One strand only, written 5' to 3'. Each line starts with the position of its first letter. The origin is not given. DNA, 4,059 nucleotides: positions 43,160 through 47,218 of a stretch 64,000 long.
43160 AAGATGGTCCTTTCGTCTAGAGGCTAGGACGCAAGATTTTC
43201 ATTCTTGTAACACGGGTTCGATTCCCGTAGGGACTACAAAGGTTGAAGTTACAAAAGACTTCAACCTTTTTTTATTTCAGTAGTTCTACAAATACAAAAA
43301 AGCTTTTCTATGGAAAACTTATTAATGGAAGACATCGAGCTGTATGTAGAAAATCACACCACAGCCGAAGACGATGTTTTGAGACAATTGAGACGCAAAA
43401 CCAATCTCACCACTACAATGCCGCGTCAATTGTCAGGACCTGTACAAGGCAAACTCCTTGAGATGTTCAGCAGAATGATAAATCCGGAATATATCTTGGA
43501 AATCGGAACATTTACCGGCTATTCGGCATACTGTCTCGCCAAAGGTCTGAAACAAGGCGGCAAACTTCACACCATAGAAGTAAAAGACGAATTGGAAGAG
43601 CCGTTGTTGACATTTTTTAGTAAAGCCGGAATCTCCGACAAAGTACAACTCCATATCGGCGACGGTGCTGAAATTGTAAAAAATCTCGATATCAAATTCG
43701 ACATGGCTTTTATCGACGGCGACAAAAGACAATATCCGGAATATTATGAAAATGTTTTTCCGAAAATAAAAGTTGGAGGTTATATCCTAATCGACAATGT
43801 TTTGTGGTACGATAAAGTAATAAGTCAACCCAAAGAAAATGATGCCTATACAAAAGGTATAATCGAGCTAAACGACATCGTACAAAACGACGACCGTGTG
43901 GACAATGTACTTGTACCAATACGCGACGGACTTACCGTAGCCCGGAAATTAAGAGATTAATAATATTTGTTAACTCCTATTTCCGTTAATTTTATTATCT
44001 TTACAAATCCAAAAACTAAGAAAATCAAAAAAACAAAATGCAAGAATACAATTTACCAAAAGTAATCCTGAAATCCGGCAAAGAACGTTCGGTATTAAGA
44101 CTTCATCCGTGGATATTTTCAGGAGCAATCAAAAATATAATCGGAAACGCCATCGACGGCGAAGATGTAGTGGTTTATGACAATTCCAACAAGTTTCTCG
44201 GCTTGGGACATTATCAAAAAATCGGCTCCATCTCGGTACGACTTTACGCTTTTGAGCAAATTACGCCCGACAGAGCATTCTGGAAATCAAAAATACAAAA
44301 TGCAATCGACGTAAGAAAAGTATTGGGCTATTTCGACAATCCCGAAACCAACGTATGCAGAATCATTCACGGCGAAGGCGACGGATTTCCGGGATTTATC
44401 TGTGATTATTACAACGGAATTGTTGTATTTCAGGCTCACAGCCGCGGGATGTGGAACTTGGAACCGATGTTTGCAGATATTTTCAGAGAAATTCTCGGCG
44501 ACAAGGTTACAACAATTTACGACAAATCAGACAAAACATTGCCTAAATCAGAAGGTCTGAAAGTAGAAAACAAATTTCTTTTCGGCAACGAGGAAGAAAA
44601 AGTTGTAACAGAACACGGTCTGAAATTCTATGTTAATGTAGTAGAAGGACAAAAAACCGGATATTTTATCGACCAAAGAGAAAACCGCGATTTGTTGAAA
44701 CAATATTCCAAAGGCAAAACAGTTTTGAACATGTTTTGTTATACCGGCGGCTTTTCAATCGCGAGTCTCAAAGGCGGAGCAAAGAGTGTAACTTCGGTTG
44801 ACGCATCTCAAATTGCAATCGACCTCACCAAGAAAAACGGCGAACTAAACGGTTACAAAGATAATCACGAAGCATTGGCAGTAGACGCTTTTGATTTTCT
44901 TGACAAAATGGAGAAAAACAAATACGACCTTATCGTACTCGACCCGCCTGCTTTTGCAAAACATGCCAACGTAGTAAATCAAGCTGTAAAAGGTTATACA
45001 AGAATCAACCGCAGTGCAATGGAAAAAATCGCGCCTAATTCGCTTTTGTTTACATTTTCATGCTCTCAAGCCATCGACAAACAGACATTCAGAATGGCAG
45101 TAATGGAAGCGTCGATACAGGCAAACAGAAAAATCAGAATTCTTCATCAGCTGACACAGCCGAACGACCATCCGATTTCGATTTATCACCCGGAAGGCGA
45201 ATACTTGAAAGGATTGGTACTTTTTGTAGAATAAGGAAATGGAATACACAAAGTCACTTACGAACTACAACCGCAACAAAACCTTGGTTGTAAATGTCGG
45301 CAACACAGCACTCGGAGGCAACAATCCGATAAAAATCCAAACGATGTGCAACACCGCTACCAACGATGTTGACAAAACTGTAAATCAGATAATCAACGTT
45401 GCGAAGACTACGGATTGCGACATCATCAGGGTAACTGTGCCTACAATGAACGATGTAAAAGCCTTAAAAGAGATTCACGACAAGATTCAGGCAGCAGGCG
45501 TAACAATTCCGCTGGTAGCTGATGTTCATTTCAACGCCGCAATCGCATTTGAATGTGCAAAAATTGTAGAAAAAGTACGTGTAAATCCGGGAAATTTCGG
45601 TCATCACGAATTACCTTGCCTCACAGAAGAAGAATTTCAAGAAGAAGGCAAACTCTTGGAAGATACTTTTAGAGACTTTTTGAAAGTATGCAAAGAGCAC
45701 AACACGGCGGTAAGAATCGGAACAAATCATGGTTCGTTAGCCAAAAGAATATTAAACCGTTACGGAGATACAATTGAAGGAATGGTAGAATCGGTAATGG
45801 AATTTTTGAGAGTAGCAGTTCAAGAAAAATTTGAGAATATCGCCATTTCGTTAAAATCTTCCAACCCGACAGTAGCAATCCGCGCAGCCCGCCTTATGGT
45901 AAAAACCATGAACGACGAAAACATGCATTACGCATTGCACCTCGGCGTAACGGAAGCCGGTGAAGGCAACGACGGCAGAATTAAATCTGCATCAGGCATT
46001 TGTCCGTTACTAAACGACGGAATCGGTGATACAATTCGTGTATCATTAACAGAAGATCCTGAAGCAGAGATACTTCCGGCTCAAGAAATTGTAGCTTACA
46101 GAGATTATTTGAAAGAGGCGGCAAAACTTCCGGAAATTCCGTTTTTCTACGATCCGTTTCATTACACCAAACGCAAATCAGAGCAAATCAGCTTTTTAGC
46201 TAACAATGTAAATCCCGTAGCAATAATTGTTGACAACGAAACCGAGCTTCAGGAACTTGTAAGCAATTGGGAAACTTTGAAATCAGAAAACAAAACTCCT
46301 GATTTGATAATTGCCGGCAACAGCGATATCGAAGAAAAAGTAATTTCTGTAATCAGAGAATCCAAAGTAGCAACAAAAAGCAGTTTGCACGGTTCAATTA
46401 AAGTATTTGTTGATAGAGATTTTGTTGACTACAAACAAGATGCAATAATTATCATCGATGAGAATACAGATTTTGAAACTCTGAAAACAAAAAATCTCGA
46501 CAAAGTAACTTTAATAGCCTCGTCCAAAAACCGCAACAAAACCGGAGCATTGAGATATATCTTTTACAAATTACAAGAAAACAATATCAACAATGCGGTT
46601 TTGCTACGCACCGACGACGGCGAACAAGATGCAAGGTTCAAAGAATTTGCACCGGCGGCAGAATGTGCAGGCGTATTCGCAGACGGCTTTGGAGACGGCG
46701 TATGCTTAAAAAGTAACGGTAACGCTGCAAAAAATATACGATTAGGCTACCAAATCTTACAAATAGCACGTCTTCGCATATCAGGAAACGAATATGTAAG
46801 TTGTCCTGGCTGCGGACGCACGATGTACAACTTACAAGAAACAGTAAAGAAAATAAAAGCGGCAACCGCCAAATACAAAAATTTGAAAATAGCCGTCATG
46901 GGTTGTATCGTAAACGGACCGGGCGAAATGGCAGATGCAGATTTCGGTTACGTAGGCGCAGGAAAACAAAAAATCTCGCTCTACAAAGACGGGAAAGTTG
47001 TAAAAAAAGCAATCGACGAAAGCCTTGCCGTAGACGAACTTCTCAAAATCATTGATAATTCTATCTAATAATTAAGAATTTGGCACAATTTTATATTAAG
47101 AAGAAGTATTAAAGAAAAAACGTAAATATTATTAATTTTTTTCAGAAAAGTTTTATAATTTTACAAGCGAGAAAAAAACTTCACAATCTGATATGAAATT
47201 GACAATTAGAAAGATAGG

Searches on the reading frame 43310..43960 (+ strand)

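Call 74: search_protein_families(library=pfam, proteins=[window:43310-43960:+], max_evalue=0.00001)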
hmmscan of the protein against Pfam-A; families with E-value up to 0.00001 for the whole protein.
window:43310-43960:+ (216 aa): 2 families
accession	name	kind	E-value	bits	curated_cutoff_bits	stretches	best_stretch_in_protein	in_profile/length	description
PF01596.23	Methyltransf_3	-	6.8e-46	156.6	22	1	16-214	3-204/204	O-methyltransferase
PF13578.12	Methyltransf_24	-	2.1e-15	57.9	26.3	1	63-164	1-105/105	Methyltransferase domain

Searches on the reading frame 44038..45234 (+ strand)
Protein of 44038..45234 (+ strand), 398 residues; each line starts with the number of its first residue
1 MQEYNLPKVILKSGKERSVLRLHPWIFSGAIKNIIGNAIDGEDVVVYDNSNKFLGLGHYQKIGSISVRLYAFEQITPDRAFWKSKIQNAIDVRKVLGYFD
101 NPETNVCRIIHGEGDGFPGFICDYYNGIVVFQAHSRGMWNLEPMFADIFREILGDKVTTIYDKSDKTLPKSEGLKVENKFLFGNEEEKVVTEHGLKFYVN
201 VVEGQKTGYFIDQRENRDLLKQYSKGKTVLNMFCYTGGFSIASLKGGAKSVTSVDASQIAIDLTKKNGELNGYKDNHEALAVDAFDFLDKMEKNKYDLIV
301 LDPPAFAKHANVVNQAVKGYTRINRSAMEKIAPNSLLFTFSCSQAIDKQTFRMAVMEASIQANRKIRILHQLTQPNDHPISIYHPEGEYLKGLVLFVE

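Call 74: search_protein_families(library=pfam, proteins=[window:44038-45234:+], max_evalue=0.00001)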
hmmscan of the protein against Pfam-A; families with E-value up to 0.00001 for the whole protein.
window:44038-45234:+ (398 aa): 8 families
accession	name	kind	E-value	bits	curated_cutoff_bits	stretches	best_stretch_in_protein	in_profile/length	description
PF10672.15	Methyltrans_SAM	-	5.2e-28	98.5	27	1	180-347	77-244/286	S-adenosylmethionine-dependent methyltransferase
PF17785.7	PUA_3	-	9.9e-16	57.7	22.6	1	9-71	1-63/64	PUA-like domain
PF03602.21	Cons_hypoth95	-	4e-10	40.1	24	1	219-319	35-138/182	Conserved hypothetical protein 95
PF06325.19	PrmA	-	3.6e-08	33.7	22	1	222-300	158-231/296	Ribosomal protein L11 methyltransferase (PrmA)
PF02475.24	TRM5-TYW2_MTfase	-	6.7e-08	33.1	28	1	189-308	2-117/164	TRM5/TYW2 methyltransferase domain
PF05175.20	MTS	-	9.1e-08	32.4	23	1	225-311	31-114/170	Methyltransferase small domain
PF13847.12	Methyltransf_31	-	1.5e-06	28.4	27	1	224-311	2-82/145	Methyltransferase domain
PF09445.16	Methyltransf_15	-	7.9e-06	26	22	0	227-304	2-80/165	RNA cap guanine-N2 methyltransferase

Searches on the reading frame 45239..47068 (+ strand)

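Call 74: search_protein_families(library=pfam, proteins=[window:45239-47068:+], max_evalue=0.00001)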
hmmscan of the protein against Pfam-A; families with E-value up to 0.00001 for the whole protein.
window:45239-47068:+ (609 aa): 1 family
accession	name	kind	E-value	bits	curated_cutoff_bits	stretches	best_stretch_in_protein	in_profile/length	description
PF04551.19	GcpE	-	1.6e-121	406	32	2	17-292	3-251/343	GcpE protein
